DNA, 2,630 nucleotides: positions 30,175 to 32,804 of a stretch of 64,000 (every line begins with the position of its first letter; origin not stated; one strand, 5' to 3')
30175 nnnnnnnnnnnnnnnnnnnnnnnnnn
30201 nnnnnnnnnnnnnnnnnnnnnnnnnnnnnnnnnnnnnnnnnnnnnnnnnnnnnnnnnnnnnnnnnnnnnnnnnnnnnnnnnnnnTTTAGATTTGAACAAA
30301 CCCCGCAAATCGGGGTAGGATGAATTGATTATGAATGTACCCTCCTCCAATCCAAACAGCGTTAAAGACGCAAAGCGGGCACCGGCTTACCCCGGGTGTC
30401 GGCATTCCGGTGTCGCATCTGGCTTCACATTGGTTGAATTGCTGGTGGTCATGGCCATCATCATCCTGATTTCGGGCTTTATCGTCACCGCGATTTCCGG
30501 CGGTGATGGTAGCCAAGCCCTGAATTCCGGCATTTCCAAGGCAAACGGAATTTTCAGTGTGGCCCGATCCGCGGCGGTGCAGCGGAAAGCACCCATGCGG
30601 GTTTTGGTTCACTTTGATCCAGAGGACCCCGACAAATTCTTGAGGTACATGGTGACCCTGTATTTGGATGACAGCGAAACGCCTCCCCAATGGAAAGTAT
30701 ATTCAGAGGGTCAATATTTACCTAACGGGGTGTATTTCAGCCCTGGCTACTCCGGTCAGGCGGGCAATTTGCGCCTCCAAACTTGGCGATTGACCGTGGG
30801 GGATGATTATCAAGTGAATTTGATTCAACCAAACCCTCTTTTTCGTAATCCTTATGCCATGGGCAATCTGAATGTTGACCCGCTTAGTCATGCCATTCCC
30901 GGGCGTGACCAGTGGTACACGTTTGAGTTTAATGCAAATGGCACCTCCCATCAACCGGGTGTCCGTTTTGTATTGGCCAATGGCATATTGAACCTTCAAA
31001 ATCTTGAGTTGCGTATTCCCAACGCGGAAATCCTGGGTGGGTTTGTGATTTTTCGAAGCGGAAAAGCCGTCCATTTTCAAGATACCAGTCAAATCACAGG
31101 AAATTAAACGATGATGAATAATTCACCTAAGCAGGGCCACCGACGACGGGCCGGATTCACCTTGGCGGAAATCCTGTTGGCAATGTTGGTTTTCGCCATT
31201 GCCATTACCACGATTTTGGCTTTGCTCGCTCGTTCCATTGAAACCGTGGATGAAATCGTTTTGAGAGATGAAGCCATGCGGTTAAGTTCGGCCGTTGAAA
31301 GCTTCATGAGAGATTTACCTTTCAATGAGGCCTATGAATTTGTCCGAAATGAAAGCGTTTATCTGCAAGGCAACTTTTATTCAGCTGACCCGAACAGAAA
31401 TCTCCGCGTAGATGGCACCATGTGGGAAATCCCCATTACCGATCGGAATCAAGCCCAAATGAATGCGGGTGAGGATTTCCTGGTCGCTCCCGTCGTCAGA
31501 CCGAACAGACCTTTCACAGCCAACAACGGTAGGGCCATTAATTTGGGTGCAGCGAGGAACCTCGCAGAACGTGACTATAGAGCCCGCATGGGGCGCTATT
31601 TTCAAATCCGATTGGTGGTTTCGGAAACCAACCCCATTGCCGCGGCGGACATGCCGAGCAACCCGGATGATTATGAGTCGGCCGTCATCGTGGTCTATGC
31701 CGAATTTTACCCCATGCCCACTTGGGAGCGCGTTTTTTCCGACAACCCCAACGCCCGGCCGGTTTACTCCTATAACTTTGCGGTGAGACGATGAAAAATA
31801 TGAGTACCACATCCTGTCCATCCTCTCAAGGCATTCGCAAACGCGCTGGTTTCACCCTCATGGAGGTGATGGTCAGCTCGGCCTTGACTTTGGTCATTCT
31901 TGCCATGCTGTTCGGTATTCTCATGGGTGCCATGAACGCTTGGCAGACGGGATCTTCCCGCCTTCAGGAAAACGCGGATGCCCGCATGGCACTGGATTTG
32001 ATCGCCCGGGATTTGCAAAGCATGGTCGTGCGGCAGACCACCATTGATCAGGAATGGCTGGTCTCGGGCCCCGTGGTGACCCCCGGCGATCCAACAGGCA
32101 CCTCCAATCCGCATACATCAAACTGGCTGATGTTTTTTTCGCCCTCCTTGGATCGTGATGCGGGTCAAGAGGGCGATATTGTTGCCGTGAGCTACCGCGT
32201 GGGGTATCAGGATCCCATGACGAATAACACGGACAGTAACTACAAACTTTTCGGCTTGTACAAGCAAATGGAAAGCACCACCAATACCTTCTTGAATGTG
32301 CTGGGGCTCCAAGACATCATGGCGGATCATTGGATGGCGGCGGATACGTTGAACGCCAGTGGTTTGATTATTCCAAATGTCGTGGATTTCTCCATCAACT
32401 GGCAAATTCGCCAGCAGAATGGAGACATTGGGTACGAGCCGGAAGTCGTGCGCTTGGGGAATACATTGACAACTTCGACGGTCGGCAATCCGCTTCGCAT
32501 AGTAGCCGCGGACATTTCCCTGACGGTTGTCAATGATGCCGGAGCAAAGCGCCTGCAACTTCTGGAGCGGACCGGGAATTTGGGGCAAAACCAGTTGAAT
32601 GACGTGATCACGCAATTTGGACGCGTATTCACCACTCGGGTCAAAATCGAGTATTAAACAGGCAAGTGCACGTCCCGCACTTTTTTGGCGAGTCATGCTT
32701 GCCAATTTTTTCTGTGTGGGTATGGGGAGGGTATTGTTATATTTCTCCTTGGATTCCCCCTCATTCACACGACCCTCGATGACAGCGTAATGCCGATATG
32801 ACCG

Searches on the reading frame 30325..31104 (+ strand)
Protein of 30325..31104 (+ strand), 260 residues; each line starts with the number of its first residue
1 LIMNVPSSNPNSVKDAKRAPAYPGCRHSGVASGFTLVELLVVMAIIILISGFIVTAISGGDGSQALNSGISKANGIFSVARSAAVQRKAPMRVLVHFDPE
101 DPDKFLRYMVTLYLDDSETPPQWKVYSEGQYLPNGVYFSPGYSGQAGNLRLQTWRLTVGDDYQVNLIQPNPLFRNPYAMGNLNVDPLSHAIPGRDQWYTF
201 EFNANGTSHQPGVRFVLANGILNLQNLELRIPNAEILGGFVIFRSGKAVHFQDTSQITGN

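Call 80: search_protein_families(library=pfam, proteins=[window:30325-31104:+], max_evalue=0.001)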
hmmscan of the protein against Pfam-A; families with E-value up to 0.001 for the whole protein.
window:30325-31104:+ (260 aa): 1 family
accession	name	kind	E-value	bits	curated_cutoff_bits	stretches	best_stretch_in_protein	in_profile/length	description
PF07963.17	N_methyl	-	0.00044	20.2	21.2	1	32-52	5-25/27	Prokaryotic N-terminal methylation motif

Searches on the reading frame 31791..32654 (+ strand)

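Call 80: search_protein_families(library=pfam, proteins=[window:31791-32654:+], max_evalue=0.001)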
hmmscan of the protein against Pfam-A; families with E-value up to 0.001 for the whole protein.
window:31791-32654:+ (288 aa): 1 family
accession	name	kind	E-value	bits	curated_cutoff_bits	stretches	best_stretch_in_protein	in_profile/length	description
PF07963.17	N_methyl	-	1.4e-05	24.9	21.2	1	16-41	2-27/27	Prokaryotic N-terminal methylation motif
